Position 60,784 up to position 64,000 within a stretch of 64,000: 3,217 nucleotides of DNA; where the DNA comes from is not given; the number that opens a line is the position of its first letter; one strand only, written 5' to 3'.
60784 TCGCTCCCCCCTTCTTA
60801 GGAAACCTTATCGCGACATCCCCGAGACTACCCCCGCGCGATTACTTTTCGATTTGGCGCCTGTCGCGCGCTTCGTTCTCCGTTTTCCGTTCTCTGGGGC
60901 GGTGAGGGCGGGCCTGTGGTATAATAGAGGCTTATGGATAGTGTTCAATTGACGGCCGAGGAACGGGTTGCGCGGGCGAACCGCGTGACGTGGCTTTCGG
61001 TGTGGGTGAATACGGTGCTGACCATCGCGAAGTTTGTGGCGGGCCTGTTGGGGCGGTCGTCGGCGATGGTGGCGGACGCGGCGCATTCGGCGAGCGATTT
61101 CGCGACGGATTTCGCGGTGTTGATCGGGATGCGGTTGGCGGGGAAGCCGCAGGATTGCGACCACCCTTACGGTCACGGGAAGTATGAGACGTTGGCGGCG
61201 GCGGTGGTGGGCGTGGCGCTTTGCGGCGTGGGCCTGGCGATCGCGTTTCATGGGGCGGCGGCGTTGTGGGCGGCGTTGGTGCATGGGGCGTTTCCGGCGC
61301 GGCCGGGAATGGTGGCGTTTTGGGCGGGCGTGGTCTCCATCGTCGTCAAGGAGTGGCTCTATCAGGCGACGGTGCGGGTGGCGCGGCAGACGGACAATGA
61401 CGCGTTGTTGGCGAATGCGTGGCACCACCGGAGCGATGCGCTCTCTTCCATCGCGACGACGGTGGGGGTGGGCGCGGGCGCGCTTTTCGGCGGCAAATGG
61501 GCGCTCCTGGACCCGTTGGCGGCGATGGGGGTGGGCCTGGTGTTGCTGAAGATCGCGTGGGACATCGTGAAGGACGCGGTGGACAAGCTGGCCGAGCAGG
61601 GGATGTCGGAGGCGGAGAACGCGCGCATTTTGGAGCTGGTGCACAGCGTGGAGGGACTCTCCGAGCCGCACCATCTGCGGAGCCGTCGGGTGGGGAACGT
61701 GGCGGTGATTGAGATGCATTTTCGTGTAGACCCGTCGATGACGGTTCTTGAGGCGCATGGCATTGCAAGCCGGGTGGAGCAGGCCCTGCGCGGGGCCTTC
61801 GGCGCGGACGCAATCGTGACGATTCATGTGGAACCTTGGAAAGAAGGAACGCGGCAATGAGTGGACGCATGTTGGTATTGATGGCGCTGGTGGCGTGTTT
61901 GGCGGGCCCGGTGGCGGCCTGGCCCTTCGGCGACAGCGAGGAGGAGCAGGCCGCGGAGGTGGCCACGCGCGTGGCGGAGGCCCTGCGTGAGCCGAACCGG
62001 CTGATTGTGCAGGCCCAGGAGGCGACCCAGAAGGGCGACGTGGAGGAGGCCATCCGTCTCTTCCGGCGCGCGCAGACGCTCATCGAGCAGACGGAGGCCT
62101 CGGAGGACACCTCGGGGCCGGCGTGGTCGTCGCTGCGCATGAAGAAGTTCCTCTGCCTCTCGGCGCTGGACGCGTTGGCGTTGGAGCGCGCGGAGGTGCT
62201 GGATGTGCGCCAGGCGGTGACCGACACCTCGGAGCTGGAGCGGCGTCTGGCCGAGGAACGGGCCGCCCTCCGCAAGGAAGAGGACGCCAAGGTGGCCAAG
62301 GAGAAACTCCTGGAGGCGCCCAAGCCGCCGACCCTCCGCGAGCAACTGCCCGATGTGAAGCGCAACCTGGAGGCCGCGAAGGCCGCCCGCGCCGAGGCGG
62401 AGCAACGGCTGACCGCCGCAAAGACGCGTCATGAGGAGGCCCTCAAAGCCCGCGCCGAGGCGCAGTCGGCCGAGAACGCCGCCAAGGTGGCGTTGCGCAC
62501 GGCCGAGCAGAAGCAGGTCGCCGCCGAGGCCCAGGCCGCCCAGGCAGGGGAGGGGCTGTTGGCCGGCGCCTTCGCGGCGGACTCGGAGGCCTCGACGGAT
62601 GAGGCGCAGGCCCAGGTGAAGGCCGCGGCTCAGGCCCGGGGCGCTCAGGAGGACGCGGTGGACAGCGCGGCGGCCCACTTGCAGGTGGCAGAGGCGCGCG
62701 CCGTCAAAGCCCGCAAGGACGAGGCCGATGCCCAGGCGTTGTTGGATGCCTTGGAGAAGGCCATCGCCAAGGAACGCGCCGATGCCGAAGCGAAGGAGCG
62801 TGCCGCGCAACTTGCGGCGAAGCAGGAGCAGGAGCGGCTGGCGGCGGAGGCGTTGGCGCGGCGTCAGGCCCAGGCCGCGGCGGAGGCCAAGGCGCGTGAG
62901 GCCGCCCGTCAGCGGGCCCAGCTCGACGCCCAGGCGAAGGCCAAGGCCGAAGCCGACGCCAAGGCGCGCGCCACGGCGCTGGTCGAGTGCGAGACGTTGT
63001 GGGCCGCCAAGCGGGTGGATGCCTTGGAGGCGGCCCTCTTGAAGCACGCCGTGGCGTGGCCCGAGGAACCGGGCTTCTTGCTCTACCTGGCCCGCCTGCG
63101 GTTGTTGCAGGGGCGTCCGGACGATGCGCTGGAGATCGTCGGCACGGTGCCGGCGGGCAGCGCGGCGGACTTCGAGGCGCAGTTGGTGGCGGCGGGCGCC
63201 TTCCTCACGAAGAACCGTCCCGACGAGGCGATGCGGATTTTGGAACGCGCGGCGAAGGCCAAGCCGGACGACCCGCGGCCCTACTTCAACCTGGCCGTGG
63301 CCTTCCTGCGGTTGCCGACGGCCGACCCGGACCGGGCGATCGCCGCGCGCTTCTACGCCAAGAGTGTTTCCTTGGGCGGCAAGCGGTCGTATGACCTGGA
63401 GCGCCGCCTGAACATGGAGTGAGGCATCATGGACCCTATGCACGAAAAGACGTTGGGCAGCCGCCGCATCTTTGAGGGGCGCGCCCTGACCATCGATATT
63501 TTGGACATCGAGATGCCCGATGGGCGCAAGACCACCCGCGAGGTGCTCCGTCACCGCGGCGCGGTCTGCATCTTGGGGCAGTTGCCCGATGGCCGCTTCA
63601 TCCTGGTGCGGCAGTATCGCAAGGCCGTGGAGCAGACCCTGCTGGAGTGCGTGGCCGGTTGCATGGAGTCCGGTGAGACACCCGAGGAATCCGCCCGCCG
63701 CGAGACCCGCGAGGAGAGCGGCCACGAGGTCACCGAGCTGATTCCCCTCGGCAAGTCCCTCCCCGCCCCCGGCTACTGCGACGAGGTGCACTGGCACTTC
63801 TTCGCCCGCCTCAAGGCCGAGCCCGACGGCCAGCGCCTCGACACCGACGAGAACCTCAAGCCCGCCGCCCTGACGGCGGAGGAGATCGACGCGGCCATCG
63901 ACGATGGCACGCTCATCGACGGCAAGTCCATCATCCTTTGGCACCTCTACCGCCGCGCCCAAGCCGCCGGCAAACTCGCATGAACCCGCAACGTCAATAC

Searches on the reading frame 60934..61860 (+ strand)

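Call 32: search_protein_families(library=pfam, proteins=[window:60934-61860:+], max_evalue=0.01)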
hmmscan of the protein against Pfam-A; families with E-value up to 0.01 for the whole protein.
window:60934-61860:+ (308 aa): 2 families
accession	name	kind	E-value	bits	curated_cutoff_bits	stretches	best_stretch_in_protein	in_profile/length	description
PF01545.26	Cation_efflux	-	3.4e-46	157.9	26.6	1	20-219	2-197/198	Cation efflux family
PF16916.11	ZT_dimer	-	1e-21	77.2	26.7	1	225-301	2-77/78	Dimerisation domain of Zinc Transporter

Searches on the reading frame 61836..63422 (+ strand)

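Call 32: search_protein_families(library=pfam, proteins=[window:61836-63422:+], max_evalue=0.01)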
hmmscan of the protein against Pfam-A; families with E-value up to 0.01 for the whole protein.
window:61836-63422:+ (528 aa): 8 families
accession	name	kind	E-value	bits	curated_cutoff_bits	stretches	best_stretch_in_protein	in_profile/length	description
PF14559.12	TPR_19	-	8.9e-07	29.6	25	2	444-481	23-60/68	Tetratricopeptide repeat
PF13414.12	TPR_11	-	7.2e-06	26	26.8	1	459-492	7-40/42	TPR repeat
PF13428.12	TPR_14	-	1.1e-05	26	23.5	1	447-488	2-43/44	Tetratricopeptide repeat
PF13181.12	TPR_8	-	9.4e-05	22.7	25.7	0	452-479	7-34/34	Tetratricopeptide repeat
PF13432.12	TPR_16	-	0.0001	23.1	32.7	1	455-497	6-48/65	Tetratricopeptide repeat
PF13431.12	TPR_17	-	0.00023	21.7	24.4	0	469-494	2-25/34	Tetratricopeptide repeat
PF13176.12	TPR_7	-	0.0015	18.9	27.9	0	64-82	10-30/36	Tetratricopeptide repeat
PF00515.34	TPR_1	-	0.0043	17.2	27.8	0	61-82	9-30/34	Tetratricopeptide repeat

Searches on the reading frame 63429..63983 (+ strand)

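Call 32: search_protein_families(library=pfam, proteins=[window:63429-63983:+], max_evalue=0.01)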
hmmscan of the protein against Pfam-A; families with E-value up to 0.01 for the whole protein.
window:63429-63983:+ (184 aa): 1 family
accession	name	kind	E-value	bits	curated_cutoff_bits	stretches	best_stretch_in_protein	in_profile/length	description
PF00293.34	NUDIX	-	1.5e-12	48.1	21.1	1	42-153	2-118/134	NUDIX domain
